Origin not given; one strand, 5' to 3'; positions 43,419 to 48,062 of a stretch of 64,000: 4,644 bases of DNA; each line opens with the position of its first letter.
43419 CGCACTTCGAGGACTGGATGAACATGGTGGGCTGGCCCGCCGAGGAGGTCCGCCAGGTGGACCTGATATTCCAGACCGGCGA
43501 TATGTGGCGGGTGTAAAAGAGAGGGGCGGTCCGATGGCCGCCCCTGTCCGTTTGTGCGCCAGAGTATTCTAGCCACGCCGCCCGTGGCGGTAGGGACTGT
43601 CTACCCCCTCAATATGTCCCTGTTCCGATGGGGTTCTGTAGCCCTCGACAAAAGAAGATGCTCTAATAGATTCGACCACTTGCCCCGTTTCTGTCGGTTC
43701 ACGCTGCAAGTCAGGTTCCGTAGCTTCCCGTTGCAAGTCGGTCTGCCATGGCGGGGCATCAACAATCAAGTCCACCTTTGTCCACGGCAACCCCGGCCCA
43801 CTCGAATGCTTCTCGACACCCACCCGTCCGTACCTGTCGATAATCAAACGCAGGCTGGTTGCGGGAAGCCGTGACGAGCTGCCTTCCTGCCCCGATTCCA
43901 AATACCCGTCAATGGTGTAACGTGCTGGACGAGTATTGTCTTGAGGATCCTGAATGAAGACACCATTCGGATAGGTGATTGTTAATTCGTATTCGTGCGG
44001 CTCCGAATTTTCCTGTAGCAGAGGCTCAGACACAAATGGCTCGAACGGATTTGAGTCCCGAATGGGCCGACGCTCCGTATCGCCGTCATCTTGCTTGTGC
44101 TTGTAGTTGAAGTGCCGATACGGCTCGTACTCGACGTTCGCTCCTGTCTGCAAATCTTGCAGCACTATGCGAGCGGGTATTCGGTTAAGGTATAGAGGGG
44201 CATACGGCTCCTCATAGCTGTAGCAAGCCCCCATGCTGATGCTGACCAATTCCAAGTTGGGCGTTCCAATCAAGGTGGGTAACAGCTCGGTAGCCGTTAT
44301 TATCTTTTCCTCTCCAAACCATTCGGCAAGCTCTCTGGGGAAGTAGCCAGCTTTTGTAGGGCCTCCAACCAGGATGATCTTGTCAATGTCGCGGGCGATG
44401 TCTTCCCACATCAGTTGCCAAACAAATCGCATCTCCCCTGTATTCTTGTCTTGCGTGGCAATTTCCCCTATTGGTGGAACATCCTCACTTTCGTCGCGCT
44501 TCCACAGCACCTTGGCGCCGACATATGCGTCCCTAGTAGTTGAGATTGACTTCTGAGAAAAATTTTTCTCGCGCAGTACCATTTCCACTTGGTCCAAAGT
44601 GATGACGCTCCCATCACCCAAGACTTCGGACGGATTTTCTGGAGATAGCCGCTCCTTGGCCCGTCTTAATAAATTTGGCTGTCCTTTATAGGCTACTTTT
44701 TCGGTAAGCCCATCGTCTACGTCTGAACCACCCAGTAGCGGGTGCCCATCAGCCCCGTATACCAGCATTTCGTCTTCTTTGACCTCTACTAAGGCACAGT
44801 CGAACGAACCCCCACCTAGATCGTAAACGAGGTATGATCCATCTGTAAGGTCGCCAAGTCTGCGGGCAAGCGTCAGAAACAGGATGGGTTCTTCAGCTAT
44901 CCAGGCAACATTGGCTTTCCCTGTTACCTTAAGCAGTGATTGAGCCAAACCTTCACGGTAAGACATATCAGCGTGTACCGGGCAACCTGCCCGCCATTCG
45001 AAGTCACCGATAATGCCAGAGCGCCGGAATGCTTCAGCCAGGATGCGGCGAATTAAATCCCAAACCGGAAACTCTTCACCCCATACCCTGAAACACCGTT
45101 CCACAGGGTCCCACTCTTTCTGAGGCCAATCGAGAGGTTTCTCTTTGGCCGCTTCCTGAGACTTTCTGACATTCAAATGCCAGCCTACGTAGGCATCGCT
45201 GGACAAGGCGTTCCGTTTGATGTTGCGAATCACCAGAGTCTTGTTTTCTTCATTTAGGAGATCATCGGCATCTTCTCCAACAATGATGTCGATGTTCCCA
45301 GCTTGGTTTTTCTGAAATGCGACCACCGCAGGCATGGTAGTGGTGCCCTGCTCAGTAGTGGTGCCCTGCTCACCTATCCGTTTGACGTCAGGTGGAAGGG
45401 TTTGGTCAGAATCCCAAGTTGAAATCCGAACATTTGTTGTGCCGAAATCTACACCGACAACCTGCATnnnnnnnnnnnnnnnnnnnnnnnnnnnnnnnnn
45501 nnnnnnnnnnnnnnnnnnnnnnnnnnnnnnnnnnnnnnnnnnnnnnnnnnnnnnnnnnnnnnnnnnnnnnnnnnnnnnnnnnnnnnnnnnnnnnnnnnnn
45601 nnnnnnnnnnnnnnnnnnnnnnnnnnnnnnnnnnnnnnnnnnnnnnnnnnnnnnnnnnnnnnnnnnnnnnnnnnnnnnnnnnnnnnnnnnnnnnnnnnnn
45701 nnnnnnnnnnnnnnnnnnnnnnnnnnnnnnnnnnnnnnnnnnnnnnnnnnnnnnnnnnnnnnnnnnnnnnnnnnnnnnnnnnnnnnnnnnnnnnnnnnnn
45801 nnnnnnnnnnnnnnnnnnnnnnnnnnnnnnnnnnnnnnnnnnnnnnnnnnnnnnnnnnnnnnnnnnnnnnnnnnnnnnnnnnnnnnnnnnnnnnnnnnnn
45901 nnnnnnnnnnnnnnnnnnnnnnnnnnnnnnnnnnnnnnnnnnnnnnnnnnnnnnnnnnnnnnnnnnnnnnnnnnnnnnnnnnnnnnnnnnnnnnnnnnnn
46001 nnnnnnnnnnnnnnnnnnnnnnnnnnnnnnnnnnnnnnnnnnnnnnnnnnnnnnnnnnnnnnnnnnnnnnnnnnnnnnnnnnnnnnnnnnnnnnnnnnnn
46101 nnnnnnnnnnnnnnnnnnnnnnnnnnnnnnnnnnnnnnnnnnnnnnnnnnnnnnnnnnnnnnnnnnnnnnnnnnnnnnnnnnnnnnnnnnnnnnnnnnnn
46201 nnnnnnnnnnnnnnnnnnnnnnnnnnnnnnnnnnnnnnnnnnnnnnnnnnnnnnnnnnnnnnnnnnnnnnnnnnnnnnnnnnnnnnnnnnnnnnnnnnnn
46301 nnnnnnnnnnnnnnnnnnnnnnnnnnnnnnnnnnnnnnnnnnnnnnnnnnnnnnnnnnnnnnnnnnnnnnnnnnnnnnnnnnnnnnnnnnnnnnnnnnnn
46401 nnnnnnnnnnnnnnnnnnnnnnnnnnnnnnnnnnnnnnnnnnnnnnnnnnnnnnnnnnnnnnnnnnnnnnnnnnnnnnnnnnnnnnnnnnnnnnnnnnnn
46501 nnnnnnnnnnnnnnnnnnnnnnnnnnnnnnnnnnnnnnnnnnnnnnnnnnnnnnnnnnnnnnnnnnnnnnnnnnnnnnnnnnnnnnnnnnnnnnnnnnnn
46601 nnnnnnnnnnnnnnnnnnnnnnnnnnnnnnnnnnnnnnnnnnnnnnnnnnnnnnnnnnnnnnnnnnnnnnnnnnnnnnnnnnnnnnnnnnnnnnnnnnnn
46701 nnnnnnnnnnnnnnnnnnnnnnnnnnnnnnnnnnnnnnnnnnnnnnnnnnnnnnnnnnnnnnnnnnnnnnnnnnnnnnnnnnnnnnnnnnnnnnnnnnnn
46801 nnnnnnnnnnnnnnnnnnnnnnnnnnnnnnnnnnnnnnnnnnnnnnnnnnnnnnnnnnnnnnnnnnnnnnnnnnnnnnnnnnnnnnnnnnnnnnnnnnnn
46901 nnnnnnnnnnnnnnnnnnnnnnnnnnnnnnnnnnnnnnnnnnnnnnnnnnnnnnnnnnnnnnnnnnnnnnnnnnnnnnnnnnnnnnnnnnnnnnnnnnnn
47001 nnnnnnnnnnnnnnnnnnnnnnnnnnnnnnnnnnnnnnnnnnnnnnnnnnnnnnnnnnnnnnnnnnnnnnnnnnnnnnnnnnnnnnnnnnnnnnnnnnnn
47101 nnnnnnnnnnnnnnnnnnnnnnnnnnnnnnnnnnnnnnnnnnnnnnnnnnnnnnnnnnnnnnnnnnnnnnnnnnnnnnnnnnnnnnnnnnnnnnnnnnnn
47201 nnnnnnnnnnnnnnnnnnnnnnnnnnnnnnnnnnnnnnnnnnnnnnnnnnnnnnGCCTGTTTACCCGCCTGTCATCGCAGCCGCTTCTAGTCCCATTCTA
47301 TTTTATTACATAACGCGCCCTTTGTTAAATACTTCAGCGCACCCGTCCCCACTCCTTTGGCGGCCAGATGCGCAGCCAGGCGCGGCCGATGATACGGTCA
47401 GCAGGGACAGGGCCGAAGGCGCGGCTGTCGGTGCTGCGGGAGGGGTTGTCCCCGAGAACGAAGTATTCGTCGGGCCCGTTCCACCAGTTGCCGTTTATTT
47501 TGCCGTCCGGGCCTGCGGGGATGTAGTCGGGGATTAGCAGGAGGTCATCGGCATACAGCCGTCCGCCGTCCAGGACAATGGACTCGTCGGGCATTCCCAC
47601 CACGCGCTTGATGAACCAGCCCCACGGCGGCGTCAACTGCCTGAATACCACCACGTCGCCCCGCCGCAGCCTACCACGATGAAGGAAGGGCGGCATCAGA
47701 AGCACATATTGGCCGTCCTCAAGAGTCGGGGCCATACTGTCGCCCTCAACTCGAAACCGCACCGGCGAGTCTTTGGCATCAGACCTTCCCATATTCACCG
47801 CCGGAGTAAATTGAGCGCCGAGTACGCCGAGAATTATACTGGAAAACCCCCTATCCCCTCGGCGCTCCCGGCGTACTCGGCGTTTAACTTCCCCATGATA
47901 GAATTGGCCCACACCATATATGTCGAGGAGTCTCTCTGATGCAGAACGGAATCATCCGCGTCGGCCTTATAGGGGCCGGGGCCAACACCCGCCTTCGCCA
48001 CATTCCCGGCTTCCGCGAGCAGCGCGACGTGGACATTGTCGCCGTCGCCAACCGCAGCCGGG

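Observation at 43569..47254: Translationally coupled module: GrpE-like-tailed 595-aa protein plus a non-canonical Hsp70-like ATPase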

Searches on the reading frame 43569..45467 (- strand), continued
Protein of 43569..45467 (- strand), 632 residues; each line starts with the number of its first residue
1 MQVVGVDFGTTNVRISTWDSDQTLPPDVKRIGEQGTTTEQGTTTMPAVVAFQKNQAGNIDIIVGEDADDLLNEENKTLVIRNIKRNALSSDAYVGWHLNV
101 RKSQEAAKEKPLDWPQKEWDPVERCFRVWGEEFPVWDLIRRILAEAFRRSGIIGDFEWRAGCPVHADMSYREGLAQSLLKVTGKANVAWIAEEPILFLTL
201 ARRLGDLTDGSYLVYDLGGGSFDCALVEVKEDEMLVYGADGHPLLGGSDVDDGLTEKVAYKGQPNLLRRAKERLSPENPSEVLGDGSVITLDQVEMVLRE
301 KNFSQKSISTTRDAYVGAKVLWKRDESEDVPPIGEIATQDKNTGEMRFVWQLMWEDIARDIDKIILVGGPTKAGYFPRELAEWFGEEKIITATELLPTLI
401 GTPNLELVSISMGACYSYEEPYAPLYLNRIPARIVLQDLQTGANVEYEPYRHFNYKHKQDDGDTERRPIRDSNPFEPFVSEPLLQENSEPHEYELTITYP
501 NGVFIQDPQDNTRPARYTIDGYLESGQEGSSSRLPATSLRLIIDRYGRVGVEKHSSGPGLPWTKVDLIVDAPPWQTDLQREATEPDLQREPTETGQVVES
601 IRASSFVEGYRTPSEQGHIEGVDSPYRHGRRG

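Call 49: find_encoding_contigs(protein=P0085, flank=6000, max_places=2)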
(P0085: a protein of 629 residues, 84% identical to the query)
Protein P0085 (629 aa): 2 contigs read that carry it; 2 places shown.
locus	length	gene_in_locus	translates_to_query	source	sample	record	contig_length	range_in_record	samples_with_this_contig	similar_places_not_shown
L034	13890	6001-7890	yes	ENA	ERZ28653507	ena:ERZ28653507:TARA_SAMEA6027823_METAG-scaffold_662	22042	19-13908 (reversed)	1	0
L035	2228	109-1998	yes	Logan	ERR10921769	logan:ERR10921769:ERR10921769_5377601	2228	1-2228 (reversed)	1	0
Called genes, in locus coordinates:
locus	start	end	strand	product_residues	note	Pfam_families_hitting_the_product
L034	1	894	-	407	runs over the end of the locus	PF02515:CoA_transf_3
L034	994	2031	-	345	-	PF01408:GFO_IDH_MocA, PF02894:GFO_IDH_MocA_C, PF22725:GFO_IDH_MocA_C3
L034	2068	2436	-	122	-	PF13650:Asp_protease_2 (weak), PF13975:gag-asp_proteas (weak)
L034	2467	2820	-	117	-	PF13650:Asp_protease_2 (weak), PF13975:gag-asp_proteas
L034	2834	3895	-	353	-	PF01408:GFO_IDH_MocA, PF02894:GFO_IDH_MocA_C (faint), PF22725:GFO_IDH_MocA_C3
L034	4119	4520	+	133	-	PF10502:Peptidase_S26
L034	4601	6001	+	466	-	PF27167:HTH_GRAD (weak)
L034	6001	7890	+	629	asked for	PF00012:HSP70 (weak)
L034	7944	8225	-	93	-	-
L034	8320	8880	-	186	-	-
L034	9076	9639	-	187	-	PF13452:FAS1_DH_region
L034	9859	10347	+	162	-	PF02643:DUF192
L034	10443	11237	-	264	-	-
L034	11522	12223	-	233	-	PF00581:Rhodanese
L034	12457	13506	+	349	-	PF00296:Bac_luciferase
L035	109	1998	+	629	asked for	PF00012:HSP70 (weak)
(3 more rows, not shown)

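Call 71: find_related_loci(query=A2, collection=viral_contigs, flank=6000)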
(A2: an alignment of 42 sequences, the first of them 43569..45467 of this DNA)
Query A2 (632 aa) in viral_contigs; peptide patterns used: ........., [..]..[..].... (x = any residue, [..] = any of these).
27 stretches matched a pattern; 4 encode a relative of the query (tblastn E <= 1e-3); 4 distinct loci.
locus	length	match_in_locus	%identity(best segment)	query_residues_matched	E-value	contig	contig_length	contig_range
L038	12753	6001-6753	25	3-261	7e-7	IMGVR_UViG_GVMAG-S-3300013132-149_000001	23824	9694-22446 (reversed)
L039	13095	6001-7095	22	3-384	2e-6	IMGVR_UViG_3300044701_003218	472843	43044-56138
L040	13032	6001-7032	22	1-390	6e-7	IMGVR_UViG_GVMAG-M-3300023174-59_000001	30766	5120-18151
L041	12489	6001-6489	23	211-384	4e-6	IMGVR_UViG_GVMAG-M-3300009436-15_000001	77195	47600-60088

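Call 88: search_protein_families(library=phrogs, proteins=[window:43569-45467:-], max_evalue=0.01)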
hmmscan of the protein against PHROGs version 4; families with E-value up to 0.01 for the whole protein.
window:43569-45467:- (632 aa): 2 families
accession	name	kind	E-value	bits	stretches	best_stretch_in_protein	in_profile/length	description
phrog_22485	-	unknown function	4e-12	46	1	208-259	182-234/634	-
phrog_7511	-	unknown function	0.0095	16.7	0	477-517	29-69/76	-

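Call 89: search_solved_structures(query=A2, max_evalue=0.00001, show_alignments=1)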
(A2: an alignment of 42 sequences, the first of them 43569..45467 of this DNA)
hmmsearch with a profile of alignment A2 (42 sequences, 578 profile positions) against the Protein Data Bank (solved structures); distinct sequences matched with E-value up to 0.00001: 116 (the best 60 are shown).
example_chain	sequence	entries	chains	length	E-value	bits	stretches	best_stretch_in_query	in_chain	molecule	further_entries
1dkg_D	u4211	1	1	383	1.1e-15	60.2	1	2-250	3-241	MOLECULAR CHAPERONE DNAK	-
7rax_A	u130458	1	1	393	1.3e-15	60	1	2-250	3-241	Chaperone protein DnaK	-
7n46_A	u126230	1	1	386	1.4e-15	59.8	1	2-250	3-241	Chaperone protein DnaK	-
7kru_B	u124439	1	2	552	3.6e-15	58.5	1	2-250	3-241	Chaperone protein DnaK fused with substrate peptide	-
7krv_B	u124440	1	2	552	3.9e-15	58.4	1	2-250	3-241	Chaperone protein DnaK fused with substrate peptide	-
7kzu_A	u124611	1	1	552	4.6e-15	58.2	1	2-250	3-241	Chaperone protein DnaK fused with substrate peptide,Chaperone protein DnaK fused with subs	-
7kzi_A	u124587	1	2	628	5.5e-15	57.9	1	2-250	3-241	Chaperone protein DnaK fused with substrate peptide,Chaperone protein DnaK fused with subs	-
7krw_C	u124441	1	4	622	5.6e-15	57.9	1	2-250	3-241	Chaperone protein DnaK fused with substrate peptide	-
2kho_A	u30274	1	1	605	5.7e-15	57.9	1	2-250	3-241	Heat shock protein 70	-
4jn4_A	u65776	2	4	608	6.3e-15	57.7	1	2-250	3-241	Chaperone protein DnaK | Hsp70 CHAPERONE DnaK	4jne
4kbo_A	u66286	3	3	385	8.2e-15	57.4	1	176-266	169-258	Stress-70 protein, mitochondrial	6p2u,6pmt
6nhk_A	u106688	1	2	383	8.3e-15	57.3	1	176-266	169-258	Stress-70 protein, mitochondrial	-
2v7y_A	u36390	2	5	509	1.4e-14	56.6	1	176-269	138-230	CHAPERONE PROTEIN DNAK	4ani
4b9q_A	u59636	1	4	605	1.6e-14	56.4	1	2-250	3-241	CHAPERONE PROTEIN DNAK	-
7krt_A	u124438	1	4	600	1.6e-14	56.4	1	2-250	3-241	Chaperone protein DnaK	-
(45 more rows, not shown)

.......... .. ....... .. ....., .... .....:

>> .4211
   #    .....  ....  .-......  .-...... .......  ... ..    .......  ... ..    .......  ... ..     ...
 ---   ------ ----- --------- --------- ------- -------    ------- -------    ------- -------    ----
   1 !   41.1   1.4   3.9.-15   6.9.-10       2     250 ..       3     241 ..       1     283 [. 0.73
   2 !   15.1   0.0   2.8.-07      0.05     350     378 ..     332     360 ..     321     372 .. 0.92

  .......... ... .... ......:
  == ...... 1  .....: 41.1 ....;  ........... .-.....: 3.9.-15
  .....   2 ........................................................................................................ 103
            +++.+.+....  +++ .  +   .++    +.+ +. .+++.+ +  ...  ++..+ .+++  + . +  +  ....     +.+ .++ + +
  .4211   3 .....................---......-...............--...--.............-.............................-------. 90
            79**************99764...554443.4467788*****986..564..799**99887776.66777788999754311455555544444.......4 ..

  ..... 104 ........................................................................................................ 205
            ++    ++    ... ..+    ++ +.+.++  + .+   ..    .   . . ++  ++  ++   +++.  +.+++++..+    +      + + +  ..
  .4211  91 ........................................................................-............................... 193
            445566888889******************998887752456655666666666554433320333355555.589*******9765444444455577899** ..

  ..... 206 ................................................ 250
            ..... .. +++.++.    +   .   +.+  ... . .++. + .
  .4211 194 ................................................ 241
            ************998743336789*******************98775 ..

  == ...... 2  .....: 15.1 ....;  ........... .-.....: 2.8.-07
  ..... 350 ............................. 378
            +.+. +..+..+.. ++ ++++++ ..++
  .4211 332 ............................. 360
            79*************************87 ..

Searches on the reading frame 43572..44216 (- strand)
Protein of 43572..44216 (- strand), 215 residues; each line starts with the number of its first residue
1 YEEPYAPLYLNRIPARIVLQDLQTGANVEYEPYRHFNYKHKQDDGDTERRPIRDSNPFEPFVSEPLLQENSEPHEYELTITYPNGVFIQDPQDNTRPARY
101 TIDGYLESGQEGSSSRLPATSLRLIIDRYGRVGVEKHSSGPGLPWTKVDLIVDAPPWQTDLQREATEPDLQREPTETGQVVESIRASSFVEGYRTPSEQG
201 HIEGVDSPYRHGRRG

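Call 83: search_solved_structures(query=A4, max_evalue=10, show_alignments=3)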
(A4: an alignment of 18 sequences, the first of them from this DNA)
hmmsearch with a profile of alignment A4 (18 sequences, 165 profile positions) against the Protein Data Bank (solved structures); distinct sequences matched with E-value up to 10: 3.
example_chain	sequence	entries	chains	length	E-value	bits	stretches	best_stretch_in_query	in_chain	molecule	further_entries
8d8s_A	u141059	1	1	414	0.025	17.4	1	76-156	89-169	Cysteine desulfurase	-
7z47_G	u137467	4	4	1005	0.51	13.2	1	52-126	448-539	Surface protein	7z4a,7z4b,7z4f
3dqg_A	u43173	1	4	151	1.8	11.4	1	96-157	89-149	Heat shock 70 kDa protein F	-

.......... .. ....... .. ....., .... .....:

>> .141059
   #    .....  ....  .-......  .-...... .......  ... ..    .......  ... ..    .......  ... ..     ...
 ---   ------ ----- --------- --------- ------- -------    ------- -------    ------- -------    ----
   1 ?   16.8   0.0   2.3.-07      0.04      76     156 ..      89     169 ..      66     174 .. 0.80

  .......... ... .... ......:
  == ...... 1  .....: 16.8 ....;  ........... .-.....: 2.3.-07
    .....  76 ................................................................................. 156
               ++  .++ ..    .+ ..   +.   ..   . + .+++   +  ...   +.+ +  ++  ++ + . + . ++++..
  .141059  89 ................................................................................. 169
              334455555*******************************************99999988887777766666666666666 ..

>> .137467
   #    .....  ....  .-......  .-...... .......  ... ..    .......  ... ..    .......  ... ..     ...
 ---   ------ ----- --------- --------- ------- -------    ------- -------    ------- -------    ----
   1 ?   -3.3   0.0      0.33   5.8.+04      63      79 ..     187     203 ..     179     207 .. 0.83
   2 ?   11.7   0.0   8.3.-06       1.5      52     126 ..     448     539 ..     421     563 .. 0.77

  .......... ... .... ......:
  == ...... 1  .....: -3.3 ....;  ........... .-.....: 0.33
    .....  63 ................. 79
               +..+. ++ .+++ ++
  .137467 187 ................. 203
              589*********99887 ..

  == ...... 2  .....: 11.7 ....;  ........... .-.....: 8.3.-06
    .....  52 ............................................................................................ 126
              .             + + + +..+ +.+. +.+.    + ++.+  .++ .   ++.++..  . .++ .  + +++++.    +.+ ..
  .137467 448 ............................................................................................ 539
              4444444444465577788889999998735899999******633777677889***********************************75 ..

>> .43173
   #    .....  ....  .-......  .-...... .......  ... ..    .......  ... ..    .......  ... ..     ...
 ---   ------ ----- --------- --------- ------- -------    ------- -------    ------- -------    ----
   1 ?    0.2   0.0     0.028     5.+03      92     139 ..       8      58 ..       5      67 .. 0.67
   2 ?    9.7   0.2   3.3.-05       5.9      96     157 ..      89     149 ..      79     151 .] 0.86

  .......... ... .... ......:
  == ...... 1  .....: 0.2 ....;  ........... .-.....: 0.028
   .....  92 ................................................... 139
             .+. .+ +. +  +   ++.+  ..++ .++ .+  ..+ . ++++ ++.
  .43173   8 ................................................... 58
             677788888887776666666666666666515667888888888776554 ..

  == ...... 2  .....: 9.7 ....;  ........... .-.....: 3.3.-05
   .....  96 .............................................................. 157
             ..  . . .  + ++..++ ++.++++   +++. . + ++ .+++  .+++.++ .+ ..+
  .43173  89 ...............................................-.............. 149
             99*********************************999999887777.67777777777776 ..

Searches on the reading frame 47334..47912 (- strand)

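Call 66: search_protein_families(library=pfam, proteins=[window:47334-47912:-], max_evalue=0.001)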
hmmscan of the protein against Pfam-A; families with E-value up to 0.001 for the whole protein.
window:47334-47912:- (192 aa): 2 families
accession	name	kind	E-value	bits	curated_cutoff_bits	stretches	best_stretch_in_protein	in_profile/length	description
PF10502.14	Peptidase_S26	-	6.3e-26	91.8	22.9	1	53-183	26-168/168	Signal peptidase, peptidase S26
PF00717.28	Peptidase_S24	-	0.00013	22.1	23.3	1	53-105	38-83/116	Peptidase S24-like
